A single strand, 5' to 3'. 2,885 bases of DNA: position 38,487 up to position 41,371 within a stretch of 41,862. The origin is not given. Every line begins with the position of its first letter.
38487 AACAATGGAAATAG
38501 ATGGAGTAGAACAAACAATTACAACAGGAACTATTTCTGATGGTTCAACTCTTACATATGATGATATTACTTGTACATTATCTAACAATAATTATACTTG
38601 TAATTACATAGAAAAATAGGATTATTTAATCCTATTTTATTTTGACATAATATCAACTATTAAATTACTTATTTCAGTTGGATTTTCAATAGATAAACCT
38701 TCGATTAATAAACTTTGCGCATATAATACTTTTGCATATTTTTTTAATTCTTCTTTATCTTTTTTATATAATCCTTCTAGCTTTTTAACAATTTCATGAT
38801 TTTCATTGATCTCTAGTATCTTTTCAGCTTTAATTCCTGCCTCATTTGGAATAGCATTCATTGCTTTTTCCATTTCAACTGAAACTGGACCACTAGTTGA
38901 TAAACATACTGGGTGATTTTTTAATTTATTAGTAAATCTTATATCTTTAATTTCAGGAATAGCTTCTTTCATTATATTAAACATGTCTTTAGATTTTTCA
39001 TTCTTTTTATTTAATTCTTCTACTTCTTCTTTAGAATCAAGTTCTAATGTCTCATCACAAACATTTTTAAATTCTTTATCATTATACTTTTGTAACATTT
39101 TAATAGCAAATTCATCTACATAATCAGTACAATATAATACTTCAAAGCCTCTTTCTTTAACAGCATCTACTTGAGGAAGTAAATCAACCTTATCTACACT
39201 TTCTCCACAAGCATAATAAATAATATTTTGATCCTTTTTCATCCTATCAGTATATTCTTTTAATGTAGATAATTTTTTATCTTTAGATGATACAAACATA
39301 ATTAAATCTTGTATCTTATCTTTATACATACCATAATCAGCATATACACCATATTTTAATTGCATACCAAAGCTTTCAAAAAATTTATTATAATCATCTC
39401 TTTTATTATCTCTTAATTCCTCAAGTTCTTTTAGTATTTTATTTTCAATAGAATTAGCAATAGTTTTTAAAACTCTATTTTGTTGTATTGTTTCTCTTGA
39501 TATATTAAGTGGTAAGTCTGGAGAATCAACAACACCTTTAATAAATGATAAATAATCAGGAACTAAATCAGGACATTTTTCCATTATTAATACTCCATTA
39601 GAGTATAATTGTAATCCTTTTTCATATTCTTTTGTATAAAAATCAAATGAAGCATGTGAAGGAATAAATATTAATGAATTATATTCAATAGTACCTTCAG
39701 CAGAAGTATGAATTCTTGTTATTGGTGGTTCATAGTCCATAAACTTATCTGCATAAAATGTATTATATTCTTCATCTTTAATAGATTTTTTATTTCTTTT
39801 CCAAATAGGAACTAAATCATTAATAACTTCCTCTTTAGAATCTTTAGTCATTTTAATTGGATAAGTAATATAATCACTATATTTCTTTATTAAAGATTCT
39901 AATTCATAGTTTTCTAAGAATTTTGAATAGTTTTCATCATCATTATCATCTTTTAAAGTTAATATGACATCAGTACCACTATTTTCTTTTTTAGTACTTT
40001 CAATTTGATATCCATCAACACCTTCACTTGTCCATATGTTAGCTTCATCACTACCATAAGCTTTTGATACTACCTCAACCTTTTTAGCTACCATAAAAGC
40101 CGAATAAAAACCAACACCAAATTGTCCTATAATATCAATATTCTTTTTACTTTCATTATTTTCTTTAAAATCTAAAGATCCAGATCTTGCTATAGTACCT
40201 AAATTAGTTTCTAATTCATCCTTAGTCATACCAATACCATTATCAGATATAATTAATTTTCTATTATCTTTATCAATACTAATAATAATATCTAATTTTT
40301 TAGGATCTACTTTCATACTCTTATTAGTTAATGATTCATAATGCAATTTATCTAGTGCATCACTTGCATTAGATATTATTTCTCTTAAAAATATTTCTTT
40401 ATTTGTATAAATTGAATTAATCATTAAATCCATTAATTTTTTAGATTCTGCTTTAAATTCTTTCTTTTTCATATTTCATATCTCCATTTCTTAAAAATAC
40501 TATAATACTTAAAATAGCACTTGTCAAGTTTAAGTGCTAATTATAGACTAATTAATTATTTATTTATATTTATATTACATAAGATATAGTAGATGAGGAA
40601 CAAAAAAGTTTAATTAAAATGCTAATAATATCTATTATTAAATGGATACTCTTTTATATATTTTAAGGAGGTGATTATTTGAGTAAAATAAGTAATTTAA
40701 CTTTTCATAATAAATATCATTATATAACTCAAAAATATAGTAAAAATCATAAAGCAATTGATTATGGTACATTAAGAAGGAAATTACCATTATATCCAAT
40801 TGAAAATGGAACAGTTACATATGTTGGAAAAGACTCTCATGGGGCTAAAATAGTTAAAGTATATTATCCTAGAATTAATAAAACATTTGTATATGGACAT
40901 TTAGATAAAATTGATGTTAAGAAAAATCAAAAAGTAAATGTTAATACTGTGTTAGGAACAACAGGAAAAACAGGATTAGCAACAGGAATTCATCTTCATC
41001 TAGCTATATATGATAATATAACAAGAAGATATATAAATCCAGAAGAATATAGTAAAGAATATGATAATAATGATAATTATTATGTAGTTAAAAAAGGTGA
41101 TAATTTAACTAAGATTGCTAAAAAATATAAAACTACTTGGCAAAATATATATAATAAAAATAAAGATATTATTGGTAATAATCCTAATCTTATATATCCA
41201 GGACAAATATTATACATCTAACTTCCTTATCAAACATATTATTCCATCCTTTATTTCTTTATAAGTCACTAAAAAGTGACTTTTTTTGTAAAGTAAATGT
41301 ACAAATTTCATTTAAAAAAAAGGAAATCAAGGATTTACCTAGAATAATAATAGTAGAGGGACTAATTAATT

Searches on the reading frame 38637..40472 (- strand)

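Call 19: search_protein_families(library=pfam, proteins=[window:38637-40472:-], max_evalue=0.00001)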
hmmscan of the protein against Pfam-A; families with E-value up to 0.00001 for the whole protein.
window:38637-40472:- (611 aa): 3 families
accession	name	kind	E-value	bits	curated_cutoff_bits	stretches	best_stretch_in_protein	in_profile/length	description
PF00183.23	HSP90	-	3.4e-109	366.6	24.4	1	212-610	77-487/518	Hsp90 protein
PF13589.12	HATPase_c_3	-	4.6e-11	43.3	25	1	29-153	7-109/137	Histidine kinase-, DNA gyrase B-, and HSP90-like ATPase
PF02518.31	HATPase_c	-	2.9e-07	31.3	26.4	1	25-175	2-109/111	Histidine kinase-, DNA gyrase B-, and HSP90-like ATPase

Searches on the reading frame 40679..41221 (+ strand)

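Call 19: search_protein_families(library=pfam, proteins=[window:40679-41221:+], max_evalue=0.00001)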
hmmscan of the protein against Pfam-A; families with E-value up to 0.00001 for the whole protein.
window:40679-41221:+ (180 aa): 2 families
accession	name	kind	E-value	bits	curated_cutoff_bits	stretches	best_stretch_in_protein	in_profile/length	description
PF01551.29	Peptidase_M23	-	2.4e-14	53.7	28.7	1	23-113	2-90/96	Peptidase family M23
PF01476.26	LysM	-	5.7e-12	45.8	20.9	1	135-180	1-42/43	LysM domain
